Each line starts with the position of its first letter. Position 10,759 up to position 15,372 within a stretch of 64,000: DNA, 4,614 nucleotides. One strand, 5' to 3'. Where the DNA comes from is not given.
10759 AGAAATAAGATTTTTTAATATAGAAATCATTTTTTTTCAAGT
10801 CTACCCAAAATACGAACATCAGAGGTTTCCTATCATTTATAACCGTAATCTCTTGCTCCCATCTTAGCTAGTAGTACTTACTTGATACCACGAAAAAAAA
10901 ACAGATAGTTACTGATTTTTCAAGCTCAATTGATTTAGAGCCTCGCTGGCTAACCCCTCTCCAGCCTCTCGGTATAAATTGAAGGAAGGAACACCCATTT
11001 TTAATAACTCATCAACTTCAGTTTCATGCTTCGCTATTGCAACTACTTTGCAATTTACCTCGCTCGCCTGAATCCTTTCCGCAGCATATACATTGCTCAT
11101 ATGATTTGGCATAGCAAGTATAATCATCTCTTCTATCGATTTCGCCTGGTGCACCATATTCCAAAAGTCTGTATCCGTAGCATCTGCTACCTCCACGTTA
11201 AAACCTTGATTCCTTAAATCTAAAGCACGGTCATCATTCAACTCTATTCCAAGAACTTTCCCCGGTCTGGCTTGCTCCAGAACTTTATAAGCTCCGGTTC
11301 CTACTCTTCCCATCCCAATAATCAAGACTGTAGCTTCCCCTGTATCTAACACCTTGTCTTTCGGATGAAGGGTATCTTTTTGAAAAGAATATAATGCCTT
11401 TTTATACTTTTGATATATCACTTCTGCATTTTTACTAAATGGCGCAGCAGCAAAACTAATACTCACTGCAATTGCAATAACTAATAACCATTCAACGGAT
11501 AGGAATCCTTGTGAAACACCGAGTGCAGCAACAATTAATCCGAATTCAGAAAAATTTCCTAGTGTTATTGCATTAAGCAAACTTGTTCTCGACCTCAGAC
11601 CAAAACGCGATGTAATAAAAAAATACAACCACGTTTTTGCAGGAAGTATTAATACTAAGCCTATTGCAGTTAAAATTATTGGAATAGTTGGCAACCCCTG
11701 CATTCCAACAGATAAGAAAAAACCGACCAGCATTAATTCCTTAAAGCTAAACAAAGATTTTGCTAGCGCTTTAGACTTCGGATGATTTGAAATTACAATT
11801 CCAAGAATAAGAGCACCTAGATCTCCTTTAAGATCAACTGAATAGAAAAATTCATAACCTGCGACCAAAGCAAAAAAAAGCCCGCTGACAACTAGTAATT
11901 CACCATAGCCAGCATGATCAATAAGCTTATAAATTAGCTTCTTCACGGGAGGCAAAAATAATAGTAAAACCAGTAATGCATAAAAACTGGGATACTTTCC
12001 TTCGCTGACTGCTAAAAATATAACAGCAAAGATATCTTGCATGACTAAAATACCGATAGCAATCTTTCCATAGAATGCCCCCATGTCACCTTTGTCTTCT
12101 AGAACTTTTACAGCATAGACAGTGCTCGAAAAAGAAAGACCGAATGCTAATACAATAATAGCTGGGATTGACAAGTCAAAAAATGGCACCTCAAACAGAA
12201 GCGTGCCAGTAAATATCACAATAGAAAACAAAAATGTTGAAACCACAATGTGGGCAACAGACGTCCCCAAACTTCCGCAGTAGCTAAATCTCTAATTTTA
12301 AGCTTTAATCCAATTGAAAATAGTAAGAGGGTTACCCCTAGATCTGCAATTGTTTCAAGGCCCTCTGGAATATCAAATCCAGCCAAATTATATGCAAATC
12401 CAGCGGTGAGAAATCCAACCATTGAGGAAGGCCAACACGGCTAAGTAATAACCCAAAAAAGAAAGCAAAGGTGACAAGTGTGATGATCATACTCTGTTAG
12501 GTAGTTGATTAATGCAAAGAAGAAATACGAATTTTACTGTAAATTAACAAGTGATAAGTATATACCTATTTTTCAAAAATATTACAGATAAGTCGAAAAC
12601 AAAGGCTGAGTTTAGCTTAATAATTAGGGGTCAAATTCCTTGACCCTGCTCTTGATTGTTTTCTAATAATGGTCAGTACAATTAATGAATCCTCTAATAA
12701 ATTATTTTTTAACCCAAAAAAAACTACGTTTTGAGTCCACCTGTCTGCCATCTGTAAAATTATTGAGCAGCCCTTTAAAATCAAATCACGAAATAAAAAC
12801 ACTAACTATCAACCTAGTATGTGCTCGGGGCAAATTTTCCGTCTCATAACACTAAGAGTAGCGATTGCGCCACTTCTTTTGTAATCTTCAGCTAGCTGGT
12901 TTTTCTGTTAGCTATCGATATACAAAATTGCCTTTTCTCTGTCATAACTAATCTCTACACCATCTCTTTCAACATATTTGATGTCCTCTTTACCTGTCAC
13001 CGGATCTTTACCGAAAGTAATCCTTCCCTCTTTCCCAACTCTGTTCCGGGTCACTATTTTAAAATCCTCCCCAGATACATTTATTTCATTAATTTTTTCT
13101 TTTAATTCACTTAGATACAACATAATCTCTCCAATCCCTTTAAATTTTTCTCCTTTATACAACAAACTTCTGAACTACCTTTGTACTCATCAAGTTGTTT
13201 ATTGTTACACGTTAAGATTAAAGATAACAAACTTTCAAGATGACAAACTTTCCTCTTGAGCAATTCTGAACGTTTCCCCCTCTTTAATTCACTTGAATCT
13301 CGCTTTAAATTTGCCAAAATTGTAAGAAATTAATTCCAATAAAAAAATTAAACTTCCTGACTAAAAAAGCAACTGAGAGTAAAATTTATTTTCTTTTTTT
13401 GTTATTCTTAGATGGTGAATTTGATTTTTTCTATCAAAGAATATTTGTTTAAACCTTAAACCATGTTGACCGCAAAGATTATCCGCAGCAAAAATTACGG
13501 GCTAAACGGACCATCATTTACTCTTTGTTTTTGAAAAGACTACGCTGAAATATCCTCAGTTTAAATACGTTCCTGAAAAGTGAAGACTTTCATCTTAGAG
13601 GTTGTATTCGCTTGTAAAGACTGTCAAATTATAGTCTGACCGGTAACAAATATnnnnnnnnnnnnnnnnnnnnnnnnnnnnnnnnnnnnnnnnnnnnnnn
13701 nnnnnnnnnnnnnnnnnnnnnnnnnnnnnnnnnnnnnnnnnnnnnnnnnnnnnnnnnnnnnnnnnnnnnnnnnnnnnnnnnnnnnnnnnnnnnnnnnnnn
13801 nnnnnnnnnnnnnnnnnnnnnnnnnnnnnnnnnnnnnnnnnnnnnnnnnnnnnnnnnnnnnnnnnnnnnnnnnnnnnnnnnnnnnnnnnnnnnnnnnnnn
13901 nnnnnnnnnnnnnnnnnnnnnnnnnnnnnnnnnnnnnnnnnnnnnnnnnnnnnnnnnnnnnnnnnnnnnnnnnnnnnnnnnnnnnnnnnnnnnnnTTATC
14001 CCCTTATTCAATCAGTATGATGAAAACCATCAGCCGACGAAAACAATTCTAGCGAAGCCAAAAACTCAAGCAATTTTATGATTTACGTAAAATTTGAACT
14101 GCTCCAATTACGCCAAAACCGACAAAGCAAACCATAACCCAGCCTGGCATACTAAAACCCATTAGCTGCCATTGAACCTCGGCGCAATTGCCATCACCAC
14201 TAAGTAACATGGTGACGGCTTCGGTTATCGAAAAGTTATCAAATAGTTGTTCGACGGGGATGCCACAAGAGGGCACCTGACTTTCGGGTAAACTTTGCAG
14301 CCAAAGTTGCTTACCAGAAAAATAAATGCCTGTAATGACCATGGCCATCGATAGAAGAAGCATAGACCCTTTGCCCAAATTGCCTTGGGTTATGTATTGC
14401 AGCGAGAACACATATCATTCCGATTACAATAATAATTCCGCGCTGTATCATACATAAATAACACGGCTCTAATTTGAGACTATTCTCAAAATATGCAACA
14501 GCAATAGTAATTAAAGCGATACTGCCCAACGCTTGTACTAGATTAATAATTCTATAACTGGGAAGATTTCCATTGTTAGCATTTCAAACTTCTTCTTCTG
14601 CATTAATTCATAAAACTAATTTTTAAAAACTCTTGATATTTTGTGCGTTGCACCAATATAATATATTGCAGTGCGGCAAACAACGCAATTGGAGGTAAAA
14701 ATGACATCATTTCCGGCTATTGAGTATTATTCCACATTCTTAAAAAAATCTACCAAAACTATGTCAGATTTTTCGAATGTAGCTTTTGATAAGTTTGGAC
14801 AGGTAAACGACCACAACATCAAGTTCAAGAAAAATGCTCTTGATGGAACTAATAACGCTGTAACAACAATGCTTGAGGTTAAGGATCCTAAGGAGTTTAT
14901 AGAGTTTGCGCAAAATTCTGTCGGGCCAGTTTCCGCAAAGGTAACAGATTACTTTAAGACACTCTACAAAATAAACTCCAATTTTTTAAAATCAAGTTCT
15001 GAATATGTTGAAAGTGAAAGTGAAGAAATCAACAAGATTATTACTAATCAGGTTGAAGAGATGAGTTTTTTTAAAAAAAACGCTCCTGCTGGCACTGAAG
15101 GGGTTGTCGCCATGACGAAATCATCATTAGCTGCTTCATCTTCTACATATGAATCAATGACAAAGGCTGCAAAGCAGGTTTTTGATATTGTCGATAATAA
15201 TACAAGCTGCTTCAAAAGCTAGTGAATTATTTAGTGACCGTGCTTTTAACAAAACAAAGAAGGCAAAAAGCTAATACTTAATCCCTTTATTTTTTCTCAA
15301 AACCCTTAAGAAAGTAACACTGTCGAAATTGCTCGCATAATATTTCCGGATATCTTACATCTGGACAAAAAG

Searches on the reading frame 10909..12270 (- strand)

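Call 73: search_protein_families(library=pfam, proteins=[window:10909-12270:-])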
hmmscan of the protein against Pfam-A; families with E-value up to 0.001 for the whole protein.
window:10909-12270:- (453 aa): 2 families
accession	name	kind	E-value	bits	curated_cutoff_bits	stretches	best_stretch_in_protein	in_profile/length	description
PF00999.27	Na_H_Exchanger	-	2.3e-23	83.1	26.2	1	8-275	75-364/375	Sodium/hydrogen exchanger, transmembrane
PF02254.24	TrkA_N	-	2.6e-15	57.2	23.8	1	315-427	1-110/116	TrkA-N domain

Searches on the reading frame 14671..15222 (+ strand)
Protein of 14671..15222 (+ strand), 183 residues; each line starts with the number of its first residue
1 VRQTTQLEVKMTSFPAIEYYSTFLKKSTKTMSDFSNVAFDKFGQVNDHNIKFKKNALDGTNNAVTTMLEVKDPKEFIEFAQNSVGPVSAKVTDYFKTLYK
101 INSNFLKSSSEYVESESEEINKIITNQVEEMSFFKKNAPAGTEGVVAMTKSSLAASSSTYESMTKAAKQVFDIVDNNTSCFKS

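Call 31: search_protein_families(library=pfam, max_evalue=0.01, proteins=[window:14671-15222:+])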
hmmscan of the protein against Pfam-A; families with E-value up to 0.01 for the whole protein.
window:14671-15222:+ (183 aa): 1 family
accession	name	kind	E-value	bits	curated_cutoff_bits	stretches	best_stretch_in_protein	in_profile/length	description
PF09361.15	Phasin_2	-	4.2e-14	53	24.9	1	23-115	6-98/100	Phasin protein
